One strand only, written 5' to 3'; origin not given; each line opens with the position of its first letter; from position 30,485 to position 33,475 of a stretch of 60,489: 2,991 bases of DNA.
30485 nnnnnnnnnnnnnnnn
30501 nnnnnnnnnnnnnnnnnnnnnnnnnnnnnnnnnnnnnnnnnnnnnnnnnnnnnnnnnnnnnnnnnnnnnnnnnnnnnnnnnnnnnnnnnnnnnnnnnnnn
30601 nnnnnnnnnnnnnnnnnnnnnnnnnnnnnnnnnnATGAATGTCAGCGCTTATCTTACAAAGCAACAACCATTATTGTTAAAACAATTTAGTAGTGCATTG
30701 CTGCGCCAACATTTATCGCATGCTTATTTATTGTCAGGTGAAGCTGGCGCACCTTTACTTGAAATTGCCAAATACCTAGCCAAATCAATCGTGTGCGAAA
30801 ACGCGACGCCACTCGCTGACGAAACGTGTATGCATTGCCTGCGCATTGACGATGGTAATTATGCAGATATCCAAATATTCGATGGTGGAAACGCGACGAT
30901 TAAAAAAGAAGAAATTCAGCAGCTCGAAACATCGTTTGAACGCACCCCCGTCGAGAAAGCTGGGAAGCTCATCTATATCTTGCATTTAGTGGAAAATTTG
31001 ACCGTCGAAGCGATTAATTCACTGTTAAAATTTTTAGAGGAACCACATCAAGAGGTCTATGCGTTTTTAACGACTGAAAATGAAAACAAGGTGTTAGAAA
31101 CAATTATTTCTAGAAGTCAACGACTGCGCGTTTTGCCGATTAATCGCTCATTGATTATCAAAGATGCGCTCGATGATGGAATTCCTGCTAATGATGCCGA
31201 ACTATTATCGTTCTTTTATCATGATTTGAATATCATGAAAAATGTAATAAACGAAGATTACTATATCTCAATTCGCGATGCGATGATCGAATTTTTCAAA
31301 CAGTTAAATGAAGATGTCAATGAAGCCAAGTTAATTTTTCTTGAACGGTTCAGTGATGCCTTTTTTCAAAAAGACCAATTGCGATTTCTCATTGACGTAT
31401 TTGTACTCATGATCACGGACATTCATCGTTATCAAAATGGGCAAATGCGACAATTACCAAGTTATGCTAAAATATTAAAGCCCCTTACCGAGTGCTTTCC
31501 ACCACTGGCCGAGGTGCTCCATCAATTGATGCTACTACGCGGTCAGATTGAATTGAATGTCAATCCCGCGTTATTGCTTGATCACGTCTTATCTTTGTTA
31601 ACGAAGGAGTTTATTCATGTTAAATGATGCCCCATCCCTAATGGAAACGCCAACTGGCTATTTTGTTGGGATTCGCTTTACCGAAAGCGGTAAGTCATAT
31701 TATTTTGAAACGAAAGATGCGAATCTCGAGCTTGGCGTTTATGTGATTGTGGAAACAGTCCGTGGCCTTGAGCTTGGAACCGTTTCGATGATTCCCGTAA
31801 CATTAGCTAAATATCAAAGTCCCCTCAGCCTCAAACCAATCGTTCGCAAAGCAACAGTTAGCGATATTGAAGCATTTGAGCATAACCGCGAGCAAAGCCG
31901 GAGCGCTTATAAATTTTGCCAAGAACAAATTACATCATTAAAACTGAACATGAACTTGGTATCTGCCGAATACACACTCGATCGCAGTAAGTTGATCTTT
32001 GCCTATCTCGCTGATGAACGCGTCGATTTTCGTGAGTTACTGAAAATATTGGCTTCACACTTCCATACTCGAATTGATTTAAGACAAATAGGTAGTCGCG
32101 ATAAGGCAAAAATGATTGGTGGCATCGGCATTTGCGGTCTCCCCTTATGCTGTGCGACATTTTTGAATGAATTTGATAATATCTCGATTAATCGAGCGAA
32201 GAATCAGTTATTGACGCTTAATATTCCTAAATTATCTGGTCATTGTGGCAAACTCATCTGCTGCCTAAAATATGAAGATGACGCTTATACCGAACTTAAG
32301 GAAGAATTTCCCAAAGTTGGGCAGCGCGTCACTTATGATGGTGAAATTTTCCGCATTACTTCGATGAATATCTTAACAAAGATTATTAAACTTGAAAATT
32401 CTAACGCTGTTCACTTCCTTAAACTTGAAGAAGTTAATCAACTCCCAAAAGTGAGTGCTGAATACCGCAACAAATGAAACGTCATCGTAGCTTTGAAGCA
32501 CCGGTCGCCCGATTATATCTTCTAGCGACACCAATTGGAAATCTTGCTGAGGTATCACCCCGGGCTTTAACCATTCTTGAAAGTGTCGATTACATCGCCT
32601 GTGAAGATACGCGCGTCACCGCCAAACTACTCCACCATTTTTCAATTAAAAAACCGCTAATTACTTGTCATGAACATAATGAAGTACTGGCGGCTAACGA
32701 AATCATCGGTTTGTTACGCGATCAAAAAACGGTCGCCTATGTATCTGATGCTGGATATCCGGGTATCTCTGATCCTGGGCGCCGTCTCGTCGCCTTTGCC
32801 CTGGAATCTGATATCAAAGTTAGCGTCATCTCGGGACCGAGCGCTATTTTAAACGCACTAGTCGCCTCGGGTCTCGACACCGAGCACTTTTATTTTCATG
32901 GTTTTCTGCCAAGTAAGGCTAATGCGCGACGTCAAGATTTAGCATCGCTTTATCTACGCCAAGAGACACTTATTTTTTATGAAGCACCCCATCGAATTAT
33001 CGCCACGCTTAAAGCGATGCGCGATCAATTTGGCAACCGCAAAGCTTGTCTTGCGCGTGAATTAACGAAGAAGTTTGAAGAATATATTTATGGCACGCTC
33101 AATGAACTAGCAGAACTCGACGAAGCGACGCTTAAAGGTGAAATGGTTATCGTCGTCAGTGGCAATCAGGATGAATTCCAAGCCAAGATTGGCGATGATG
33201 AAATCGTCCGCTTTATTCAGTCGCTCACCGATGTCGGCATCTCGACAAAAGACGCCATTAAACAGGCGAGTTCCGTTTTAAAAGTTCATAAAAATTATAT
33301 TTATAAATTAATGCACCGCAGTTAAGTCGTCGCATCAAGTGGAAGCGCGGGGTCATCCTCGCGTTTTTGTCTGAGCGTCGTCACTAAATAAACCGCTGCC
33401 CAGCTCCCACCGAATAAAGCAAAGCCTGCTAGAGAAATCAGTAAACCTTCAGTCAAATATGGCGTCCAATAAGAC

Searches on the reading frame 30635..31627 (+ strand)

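Call 24: search_protein_families(library=pfam, proteins=[window:30635-31627:+], max_evalue=0.0001)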
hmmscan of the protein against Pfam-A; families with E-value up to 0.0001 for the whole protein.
window:30635-31627:+ (330 aa): 1 family
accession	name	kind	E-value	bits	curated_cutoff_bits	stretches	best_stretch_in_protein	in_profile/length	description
PF13177.12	DNA_pol3_delta2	-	1.5e-45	155.5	27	1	11-168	2-159/161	DNA polymerase III, delta subunit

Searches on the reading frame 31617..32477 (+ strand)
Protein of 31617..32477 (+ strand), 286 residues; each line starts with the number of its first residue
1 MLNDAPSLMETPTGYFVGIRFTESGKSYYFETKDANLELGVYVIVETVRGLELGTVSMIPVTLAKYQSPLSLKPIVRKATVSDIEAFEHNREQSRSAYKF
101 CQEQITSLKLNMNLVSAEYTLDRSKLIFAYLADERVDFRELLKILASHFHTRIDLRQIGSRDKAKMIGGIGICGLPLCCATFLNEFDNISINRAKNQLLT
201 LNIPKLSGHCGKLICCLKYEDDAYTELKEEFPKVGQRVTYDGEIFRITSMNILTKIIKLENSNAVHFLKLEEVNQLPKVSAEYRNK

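Call 21: search_protein_families(library=pfam, proteins=[window:31617-32477:+], max_evalue=0.001)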
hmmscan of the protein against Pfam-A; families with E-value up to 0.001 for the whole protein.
window:31617-32477:+ (286 aa): 1 family
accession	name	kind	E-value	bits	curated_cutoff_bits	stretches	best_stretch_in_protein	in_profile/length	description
PF04468.17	PSP1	-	3.7e-32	111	27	1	73-158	1-86/86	PSP1 C-terminal conserved region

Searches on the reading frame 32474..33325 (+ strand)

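Call 21: search_protein_families(library=pfam, proteins=[window:32474-33325:+], max_evalue=0.001)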
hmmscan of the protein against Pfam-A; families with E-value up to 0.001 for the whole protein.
window:32474-33325:+ (283 aa): 1 family
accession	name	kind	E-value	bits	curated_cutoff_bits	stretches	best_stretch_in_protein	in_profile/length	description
PF00590.25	TP_methylase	-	2.5e-28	99.9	27.8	1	13-213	1-212/212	Tetrapyrrole (Corrin/Porphyrin) Methylases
